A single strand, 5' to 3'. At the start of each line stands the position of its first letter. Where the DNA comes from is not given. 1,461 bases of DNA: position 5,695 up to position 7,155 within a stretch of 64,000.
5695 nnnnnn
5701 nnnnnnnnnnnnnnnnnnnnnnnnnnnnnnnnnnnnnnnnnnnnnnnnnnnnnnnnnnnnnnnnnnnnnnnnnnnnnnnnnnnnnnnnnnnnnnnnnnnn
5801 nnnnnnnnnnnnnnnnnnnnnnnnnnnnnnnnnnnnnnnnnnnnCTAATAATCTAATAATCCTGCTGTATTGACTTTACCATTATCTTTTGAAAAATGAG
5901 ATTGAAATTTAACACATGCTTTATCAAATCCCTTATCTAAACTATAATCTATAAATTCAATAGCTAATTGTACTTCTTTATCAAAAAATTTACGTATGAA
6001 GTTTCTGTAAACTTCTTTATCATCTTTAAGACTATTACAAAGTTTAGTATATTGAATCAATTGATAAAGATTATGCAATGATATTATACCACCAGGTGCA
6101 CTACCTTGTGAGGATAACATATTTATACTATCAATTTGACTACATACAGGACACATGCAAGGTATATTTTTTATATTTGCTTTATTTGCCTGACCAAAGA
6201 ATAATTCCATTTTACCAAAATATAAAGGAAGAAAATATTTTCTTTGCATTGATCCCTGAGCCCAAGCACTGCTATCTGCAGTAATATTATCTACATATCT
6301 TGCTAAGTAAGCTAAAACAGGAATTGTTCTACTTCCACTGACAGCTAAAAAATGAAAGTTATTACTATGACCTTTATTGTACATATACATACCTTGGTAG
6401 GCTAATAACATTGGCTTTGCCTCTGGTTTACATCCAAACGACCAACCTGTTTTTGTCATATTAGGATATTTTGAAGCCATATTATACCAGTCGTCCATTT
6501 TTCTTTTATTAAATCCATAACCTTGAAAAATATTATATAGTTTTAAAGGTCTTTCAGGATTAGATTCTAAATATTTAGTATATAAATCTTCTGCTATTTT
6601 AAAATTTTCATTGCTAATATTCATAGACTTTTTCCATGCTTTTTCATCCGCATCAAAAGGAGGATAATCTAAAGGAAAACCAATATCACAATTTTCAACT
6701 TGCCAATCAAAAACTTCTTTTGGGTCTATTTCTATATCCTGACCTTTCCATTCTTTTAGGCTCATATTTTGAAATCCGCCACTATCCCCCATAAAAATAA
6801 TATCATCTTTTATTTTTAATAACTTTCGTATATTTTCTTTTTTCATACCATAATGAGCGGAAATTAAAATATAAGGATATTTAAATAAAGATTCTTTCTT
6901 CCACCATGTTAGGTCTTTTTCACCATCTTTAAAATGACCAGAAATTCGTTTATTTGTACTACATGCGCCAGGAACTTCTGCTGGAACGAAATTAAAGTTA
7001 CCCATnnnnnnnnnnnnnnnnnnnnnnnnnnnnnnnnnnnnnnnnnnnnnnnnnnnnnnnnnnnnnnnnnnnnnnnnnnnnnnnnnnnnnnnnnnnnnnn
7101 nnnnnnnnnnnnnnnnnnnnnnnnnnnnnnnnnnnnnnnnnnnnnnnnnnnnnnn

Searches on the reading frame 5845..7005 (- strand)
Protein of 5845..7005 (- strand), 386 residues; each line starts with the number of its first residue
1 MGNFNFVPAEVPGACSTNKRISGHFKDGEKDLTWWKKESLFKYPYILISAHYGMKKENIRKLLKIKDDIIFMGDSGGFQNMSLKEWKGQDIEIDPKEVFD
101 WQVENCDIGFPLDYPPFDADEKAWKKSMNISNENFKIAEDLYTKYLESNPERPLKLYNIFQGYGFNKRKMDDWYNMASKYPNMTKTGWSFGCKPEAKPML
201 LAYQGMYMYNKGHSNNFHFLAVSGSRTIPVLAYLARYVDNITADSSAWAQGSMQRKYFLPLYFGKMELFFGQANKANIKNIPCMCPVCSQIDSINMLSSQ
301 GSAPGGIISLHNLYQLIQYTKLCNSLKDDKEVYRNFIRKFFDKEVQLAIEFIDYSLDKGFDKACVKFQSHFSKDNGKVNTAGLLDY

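Call 11: search_protein_families(library=pfam, proteins=[window:5845-7005:-], max_evalue=0.01)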
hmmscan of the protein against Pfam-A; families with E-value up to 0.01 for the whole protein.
window:5845-7005:- (386 aa): 1 family
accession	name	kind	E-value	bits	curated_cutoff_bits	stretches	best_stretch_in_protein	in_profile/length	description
PF01702.25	TGT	-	8.2e-07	28.8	26.3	1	56-162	64-178/357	Queuine tRNA-ribosyltransferase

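Call 30: search_protein_families(library=phrogs, proteins=[window:5845-7005:-], max_evalue=0.001)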
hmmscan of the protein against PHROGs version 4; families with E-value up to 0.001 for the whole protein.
window:5845-7005:- (386 aa): 0 families

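Call 33: search_protein_families(library=ncbifam, proteins=[window:5845-7005:-], max_evalue=0.001)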
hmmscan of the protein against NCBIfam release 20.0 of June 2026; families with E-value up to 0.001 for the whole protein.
window:5845-7005:- (386 aa): 2 families
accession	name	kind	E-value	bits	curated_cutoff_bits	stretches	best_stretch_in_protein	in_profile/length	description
TIGR00432.2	arcsn_tRNA_tgt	equivalog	1.9e-10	39.8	350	1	45-143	57-153/441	tRNA guanosine(15) transglycosylase TgtA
TIGR00449.1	tgt_general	superfamily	8.8e-07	28.1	47.6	1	58-165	73-188/367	tRNA-guanine transglycosylase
